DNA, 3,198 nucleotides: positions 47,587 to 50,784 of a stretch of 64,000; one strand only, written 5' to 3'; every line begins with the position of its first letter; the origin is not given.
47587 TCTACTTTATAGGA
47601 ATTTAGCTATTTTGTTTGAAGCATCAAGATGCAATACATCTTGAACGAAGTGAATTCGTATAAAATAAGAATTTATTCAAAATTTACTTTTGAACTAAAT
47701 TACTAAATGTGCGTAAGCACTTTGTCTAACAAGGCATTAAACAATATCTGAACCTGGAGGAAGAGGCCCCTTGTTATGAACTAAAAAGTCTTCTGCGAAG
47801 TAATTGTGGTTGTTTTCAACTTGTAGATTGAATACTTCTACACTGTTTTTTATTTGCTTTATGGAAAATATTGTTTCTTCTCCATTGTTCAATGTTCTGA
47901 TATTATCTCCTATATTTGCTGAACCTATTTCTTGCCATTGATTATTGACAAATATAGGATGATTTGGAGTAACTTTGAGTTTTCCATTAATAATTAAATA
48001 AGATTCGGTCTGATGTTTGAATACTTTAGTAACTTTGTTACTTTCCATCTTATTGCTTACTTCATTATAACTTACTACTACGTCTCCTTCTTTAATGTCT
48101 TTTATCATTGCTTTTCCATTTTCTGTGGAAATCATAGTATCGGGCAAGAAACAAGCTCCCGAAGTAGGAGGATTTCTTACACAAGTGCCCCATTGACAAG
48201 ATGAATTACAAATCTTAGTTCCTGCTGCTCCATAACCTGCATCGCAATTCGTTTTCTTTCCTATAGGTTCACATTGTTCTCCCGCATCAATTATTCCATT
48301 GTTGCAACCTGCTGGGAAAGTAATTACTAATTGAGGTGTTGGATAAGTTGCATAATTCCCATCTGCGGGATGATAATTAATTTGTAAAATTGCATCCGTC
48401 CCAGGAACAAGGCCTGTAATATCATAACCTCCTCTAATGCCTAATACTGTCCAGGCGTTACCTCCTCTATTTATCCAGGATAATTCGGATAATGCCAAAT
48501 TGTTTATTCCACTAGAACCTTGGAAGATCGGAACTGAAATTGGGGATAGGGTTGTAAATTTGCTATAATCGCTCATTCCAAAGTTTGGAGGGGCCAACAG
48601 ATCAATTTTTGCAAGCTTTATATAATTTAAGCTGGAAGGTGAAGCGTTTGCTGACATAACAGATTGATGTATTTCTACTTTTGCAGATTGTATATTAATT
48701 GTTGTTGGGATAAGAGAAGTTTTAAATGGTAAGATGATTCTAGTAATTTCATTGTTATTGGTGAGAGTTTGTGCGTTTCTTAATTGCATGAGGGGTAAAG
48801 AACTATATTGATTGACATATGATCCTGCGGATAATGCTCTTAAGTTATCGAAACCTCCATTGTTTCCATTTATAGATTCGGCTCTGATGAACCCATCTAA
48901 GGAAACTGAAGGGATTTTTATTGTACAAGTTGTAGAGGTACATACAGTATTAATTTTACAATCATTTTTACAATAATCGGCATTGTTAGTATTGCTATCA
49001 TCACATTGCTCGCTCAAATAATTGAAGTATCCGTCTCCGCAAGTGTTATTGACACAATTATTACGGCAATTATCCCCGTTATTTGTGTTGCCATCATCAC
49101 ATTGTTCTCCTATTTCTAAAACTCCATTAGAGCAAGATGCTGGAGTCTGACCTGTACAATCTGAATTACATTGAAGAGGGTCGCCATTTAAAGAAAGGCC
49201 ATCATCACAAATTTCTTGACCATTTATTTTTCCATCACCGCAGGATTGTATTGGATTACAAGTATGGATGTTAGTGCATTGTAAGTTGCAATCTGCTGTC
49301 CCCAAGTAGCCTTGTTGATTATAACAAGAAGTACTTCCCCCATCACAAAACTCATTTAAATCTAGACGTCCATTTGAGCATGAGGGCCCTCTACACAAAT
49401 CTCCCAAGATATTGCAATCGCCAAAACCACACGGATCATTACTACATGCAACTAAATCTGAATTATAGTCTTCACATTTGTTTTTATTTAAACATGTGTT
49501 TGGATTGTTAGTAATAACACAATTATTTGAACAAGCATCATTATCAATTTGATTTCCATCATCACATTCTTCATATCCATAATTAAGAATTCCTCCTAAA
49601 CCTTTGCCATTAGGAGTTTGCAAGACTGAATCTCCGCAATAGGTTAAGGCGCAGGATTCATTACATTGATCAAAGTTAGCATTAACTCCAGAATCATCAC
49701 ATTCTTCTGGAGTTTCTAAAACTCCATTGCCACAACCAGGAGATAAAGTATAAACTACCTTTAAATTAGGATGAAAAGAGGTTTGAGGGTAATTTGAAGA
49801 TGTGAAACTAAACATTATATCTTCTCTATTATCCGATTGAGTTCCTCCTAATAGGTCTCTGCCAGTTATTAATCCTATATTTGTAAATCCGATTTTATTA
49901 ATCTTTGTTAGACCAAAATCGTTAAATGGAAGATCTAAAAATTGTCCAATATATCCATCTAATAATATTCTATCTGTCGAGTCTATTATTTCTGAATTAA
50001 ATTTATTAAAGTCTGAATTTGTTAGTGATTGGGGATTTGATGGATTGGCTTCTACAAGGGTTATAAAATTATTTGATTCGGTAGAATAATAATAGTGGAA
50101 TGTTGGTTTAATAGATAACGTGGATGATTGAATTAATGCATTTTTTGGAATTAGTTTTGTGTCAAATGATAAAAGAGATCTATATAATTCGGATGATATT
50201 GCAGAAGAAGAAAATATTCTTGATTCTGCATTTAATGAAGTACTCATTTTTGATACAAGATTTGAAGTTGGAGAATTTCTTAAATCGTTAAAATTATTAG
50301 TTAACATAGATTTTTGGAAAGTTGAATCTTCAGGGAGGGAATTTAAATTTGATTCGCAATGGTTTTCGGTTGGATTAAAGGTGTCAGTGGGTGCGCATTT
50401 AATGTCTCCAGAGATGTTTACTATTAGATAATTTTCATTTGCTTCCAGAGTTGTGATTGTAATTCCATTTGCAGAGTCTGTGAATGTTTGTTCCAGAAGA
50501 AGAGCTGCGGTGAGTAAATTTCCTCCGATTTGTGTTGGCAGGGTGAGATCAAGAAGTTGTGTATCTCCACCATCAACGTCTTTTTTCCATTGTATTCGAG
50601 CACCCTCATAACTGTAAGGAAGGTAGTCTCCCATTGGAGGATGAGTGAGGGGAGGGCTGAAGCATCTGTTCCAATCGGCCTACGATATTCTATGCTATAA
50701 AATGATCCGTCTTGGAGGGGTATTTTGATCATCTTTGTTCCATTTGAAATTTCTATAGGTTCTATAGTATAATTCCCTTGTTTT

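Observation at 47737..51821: Second, much larger protease-Hint fusion on the opposite strand with a near-identical Hint module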

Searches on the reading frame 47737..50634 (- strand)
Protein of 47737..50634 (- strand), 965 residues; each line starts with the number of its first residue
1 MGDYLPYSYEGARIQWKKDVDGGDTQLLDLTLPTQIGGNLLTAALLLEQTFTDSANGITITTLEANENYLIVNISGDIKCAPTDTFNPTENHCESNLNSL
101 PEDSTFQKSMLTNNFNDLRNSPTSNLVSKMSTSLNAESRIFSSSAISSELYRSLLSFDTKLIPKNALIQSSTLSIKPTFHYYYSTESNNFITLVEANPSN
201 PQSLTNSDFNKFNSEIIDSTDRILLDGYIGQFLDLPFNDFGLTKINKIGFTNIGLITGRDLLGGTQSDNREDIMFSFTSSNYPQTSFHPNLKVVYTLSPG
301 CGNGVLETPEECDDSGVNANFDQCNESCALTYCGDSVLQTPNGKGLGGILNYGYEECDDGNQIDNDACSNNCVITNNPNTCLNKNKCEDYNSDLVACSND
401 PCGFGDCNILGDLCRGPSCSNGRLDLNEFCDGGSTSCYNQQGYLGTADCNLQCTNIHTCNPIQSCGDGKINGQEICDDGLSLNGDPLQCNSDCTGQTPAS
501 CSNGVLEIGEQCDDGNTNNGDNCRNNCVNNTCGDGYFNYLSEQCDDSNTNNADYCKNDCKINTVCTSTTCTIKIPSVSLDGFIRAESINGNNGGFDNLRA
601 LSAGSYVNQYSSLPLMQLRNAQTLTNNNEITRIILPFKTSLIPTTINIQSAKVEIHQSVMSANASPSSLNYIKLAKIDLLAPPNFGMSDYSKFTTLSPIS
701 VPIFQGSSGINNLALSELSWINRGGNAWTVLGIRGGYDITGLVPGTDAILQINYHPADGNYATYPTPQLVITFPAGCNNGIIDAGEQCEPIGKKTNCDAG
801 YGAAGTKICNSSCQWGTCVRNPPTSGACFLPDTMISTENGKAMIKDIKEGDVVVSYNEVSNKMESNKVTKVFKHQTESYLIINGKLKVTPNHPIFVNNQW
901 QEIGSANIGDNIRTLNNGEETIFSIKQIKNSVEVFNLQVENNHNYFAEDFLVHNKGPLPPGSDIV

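Call 3: search_protein_families(library=pfam, proteins=[window:47737-50634:-], max_evalue=0.01)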
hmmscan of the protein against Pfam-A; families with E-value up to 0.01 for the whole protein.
window:47737-50634:- (965 aa): 6 families
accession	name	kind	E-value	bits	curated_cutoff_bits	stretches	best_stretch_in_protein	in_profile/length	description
PF07591.16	PT-HINT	-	5e-10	40.2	27.7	1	834-952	1-127/137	Pretoxin HINT domain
PF14890.11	Intein_splicing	-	2e-09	37.9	35.8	2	841-903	9-81/155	Intein splicing domain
PF13948.11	DUF4215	-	1.8e-07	31.7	27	2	525-560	15-47/47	Domain of unknown function (DUF4215)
PF14623.11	Vint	-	1.1e-06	28.9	27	1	827-901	1-71/166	Hint-domain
PF13403.11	Hint_2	-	2e-05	25.4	28.4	1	828-871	2-45/147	Hint domain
PF01079.26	Hint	-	0.0075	16.3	29.7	0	825-902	10-94/213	Hint module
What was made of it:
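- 48958..49734 (-): Six Cys-rich acidic repeats (C-G-x-G ... E-x-C-D-D-G-N ... C-x3-C), reconstructed residues 697-955. DUF4215 E=1.8e-7 (call 3).
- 47773..48153 (-): Hint domain (127 aa). Cys1 (48153-48151), block B TPNH (47970-47959), terminal His-Asn (47778-47773). PF07591 PT-HINT at 40.2 bits against a cutoff of 27.7 (call 3).
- On Hedgehog/Hog autoprocessing domain: PF01079 scores 16.3 bits against a cutoff of 29.7 (call 3).
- Closest known: Hedgehog/Hog C-terminal autoprocessing domains. Different: Identity is only 13%, and the Pfam Hint (PF01079) match is below threshold (16.3 against 29.7 bits, call 3).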

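Call 76: search_protein_families(library=ncbifam, proteins=[window:47737-50634:-], max_evalue=0.01)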
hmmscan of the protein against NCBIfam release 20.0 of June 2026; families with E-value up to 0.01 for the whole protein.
window:47737-50634:- (965 aa): 5 families
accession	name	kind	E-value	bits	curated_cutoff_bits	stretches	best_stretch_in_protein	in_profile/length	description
TIGR02232.1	myxo_disulf_rpt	repeat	3.1e-17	62.1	20.8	4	530-561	2-32/38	cysteine-rich acidic repeat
NF033679.1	DNRLRE_dom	domain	8.4e-05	22.7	34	0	138-195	18-76/164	DNRLRE domain-containing protein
TIGR01445.1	intein_Nterm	domain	0.00017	22.5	24.5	1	828-896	1-83/83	intein N-terminal splicing region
TIGR01443.1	intein_Cterm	domain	0.00018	21.7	15.6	1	933-954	1-23/24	intein C-terminal splicing region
NF005852.0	PRK07773.1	equivalog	0.0023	16.2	780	0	828-912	398-490/886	replicative DNA helicase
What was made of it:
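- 49735..50316 (-): Beta-rich domain copy 1 (reconstructed residues 503-696), DNRLRE-like, containing SDNRED. NF033679 weak hit at E=8e-5 (call 76).
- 48958..49734 (-): TIGR02232 E=3e-17 with 4 stretches (call 76).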
